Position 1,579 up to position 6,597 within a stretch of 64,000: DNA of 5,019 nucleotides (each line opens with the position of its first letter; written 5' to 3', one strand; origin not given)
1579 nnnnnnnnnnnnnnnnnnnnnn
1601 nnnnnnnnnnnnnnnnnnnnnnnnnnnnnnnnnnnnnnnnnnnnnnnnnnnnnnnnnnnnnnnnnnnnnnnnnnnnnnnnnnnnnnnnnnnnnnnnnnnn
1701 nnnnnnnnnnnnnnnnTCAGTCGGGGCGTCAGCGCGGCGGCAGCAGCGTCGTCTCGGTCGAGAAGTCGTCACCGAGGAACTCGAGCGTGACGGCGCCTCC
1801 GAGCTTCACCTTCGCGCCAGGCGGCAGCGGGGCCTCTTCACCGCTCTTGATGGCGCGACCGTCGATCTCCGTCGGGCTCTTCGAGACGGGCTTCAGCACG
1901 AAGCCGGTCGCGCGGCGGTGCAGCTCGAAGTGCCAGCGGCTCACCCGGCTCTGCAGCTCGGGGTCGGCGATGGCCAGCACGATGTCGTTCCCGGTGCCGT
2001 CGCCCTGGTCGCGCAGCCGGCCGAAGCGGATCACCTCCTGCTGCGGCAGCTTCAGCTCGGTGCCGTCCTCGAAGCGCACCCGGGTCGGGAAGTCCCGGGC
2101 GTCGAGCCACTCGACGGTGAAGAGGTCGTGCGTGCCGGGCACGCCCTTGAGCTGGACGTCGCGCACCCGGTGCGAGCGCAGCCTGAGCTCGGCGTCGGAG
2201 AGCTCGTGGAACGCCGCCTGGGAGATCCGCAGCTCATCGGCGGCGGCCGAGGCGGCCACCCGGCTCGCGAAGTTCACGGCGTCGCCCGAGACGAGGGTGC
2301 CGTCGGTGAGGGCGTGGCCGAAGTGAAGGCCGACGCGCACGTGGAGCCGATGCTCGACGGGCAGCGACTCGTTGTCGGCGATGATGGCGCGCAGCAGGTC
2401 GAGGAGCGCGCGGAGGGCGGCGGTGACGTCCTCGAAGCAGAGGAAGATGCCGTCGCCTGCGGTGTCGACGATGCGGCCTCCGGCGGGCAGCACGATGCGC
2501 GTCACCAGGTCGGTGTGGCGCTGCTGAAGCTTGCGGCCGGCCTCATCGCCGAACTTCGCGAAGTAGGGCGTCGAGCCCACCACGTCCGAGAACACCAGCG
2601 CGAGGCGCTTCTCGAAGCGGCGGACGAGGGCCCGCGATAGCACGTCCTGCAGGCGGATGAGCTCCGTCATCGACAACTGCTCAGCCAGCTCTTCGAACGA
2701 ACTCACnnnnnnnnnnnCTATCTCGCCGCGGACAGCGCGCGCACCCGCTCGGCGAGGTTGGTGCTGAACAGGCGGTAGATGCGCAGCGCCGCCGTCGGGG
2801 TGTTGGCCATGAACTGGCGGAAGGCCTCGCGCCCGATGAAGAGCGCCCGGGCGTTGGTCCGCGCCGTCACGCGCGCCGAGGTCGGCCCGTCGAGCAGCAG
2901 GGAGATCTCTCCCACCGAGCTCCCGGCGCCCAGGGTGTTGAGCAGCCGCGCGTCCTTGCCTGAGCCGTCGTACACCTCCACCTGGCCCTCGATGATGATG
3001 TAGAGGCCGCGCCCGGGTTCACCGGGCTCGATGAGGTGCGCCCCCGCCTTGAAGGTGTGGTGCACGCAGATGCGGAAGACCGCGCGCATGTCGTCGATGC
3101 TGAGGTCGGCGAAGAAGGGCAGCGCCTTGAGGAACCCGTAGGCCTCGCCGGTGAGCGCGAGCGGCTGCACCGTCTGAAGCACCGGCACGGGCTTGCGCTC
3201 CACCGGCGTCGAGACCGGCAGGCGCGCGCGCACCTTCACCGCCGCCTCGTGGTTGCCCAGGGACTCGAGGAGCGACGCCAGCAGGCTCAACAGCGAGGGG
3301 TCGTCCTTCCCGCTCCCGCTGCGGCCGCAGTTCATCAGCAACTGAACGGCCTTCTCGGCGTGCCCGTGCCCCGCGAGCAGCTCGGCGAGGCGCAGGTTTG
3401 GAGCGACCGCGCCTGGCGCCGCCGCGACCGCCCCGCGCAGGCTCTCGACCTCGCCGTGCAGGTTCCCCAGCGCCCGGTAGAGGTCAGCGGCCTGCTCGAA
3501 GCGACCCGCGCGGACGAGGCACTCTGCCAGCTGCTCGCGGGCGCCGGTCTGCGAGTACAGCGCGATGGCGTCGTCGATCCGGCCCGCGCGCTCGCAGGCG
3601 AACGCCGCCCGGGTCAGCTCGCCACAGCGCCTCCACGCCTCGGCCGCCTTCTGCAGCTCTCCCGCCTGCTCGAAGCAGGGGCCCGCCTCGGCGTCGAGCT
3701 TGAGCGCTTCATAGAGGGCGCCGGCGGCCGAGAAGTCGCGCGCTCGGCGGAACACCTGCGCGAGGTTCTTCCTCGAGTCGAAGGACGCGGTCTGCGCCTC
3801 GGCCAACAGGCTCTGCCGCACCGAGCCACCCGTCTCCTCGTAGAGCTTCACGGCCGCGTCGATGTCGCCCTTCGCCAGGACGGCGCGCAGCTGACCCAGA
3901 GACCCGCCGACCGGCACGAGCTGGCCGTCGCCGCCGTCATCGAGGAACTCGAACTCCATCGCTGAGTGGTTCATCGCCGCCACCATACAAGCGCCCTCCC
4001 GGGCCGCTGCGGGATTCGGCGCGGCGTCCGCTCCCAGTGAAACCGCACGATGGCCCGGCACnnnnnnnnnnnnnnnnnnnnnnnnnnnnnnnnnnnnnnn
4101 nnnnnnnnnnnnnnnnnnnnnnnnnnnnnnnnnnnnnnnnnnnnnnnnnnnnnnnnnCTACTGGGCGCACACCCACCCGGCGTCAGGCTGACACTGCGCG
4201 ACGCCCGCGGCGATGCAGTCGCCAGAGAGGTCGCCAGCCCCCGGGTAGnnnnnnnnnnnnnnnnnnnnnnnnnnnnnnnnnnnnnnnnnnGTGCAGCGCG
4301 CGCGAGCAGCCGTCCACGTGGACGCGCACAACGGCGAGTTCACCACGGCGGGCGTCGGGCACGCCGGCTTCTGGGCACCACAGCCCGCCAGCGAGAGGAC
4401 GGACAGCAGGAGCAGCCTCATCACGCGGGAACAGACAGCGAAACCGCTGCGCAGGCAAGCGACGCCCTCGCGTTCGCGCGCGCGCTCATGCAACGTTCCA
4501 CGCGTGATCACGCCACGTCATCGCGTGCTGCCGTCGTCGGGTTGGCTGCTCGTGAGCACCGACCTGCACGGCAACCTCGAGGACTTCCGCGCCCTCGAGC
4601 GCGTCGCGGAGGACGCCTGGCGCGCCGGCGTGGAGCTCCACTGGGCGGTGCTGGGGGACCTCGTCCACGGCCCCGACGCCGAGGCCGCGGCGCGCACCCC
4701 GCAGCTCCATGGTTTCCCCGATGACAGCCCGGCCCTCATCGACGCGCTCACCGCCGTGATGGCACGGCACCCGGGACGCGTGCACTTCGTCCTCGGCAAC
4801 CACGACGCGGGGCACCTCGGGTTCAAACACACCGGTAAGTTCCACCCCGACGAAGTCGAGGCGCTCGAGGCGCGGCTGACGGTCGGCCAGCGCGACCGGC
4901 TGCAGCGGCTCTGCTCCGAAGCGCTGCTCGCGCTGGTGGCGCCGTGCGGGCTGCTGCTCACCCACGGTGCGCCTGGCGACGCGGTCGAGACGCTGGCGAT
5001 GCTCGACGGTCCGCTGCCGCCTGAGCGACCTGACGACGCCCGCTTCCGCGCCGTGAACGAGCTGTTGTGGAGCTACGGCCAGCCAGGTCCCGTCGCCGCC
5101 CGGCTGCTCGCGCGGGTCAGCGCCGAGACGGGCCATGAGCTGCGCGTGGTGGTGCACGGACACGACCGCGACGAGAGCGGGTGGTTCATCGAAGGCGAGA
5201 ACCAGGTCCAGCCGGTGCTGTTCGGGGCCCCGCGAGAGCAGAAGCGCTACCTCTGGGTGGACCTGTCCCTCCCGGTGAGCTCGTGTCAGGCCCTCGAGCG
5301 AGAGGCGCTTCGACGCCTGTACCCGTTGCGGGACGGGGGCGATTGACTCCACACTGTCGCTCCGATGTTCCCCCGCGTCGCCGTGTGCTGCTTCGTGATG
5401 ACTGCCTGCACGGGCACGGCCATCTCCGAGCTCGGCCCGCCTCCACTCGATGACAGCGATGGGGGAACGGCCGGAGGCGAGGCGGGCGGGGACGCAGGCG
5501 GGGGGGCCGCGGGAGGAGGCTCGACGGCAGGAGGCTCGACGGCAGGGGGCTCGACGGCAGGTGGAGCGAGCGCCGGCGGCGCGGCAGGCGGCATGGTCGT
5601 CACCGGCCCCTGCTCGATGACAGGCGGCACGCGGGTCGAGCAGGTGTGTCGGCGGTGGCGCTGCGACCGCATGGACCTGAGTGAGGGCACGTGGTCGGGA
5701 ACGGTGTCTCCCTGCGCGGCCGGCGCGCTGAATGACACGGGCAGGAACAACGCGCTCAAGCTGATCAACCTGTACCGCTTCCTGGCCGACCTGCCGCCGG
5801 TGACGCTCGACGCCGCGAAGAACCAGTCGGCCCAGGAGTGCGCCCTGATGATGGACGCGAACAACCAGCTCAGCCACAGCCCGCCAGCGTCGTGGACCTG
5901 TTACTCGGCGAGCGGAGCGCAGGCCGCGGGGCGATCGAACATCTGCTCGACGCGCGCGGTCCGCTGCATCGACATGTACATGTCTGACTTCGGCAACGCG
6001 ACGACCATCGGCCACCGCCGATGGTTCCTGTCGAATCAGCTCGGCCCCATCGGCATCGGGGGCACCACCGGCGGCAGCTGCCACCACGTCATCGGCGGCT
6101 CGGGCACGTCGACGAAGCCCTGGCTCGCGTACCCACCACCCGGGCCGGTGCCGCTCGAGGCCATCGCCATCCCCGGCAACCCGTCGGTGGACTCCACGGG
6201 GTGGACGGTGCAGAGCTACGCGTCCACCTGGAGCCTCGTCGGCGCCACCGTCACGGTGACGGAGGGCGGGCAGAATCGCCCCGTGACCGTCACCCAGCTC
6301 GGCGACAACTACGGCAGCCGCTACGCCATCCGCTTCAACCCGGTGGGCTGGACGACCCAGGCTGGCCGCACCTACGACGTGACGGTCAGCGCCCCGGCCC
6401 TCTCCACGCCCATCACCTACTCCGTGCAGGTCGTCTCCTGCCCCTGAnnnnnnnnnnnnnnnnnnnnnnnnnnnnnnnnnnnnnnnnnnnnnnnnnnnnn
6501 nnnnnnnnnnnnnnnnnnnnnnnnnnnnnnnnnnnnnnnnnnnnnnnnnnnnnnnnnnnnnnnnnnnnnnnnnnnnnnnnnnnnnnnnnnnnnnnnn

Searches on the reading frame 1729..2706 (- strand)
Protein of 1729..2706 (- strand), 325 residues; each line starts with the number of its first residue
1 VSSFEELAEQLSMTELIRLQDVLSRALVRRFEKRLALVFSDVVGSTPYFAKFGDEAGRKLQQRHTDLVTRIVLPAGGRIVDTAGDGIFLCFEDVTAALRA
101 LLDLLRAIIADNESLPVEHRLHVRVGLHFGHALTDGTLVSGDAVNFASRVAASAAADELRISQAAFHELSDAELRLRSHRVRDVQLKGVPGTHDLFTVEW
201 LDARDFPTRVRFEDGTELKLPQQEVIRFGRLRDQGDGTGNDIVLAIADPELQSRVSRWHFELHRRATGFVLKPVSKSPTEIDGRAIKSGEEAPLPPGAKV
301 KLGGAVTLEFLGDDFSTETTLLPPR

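Call 24: search_protein_families(library=pfam, proteins=[window:1729-2706:-], max_evalue=0.001)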
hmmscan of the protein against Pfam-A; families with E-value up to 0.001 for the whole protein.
window:1729-2706:- (325 aa): 2 families
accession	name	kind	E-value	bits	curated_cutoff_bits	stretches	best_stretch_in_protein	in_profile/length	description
PF00211.25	Guanylate_cyc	-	3e-08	33.9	21.9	1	34-192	8-175/183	Adenylate and Guanylate cyclase catalytic domain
PF00498.31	FHA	-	9.3e-08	32.8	20.7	1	227-303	2-67/67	FHA domain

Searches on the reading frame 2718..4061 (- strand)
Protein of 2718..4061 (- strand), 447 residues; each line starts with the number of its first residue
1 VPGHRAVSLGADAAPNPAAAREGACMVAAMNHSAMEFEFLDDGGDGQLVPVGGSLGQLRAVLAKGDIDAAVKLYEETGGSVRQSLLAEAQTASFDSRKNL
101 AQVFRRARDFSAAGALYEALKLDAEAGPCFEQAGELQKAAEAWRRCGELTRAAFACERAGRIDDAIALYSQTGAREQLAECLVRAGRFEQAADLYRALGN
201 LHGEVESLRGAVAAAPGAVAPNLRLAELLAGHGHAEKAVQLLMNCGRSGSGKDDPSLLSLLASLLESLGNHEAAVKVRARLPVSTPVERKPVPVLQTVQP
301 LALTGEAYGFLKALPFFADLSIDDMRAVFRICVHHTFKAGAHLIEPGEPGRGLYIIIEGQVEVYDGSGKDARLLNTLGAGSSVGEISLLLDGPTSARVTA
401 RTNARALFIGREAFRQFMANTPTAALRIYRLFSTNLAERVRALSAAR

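Call 24: search_protein_families(library=pfam, proteins=[window:2718-4061:-], max_evalue=0.001)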
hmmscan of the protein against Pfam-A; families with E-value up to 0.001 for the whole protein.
window:2718-4061:- (447 aa): 10 families
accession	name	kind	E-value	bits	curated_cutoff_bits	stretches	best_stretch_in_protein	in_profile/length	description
PF00027.35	cNMP_binding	-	9.1e-21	74.1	27.5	1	336-420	3-88/89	Cyclic nucleotide-binding domain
PF14559.12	TPR_19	-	1.3e-08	35.4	25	0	159-199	4-52/68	Tetratricopeptide repeat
PF13176.12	TPR_7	-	1.3e-07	31.5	27.9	0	176-197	3-24/36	Tetratricopeptide repeat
PF13428.12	TPR_14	-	1.1e-06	29.1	23.5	0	174-206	3-35/44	Tetratricopeptide repeat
PF14561.12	TPR_20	-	2e-06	28.5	25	1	203-281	6-85/90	Tetratricopeptide repeat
PF14938.12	SNAP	-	6.6e-06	26.2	25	1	110-213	38-136/282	Soluble NSF attachment protein, SNAP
PF13181.12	TPR_8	-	2.8e-05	24.4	25.7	0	258-276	4-22/34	Tetratricopeptide repeat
PF07719.23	TPR_2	-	0.00011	22.5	27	0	177-197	6-26/34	Tetratricopeptide repeat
PF00515.34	TPR_1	-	0.00024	21.2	27.8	0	177-196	6-25/34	Tetratricopeptide repeat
PF13424.12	TPR_12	-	0.00085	19.9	30.1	0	176-196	49-69/77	Tetratricopeptide repeat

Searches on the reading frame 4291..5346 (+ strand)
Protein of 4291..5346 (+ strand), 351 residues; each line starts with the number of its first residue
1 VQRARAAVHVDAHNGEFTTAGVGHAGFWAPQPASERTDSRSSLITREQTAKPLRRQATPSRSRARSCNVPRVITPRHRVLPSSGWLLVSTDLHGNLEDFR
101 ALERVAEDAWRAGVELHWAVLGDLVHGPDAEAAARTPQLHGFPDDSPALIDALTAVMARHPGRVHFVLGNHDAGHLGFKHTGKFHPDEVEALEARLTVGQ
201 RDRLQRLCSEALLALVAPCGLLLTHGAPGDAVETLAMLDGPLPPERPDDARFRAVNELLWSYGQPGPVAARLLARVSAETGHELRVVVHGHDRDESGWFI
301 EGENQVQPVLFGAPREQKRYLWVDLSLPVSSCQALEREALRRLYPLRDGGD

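Call 24: search_protein_families(library=pfam, proteins=[window:4291-5346:+], max_evalue=0.001)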
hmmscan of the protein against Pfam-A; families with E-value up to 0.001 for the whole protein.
window:4291-5346:+ (351 aa): 1 family
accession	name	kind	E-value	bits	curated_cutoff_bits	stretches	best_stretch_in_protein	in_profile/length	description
PF00149.33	Metallophos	-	7.1e-08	33.6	21.5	1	86-292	3-188/191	Calcineurin-like phosphoesterase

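Call 57: search_protein_families(library=padloc, proteins=[window:4291-5346:+], max_evalue=0.01)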
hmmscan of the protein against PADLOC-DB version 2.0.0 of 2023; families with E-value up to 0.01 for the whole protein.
window:4291-5346:+ (351 aa): 0 families

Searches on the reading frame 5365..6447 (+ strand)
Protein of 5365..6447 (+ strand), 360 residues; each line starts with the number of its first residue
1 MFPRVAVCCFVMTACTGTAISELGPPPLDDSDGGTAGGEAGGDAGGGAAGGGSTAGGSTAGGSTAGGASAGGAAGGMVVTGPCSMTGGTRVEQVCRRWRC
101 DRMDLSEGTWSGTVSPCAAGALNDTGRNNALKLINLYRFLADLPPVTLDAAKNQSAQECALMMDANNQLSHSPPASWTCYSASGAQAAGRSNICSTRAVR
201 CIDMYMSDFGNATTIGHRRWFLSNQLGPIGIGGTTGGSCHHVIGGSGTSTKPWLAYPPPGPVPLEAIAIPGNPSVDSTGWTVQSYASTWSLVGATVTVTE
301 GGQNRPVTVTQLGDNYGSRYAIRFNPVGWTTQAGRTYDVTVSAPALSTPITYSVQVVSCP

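Call 24: search_protein_families(library=pfam, proteins=[window:5365-6447:+], max_evalue=0.001)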
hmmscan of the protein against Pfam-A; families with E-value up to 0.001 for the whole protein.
window:5365-6447:+ (360 aa): 1 family
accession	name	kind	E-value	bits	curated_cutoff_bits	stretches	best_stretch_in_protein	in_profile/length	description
PF00188.32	CAP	-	9.5e-07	30.1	21.1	1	131-234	1-103/117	Cysteine-rich secretory protein family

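Call 57: search_protein_families(library=padloc, proteins=[window:5365-6447:+], max_evalue=0.01)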
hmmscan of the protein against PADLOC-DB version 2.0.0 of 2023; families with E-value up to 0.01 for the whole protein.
window:5365-6447:+ (360 aa): 0 families
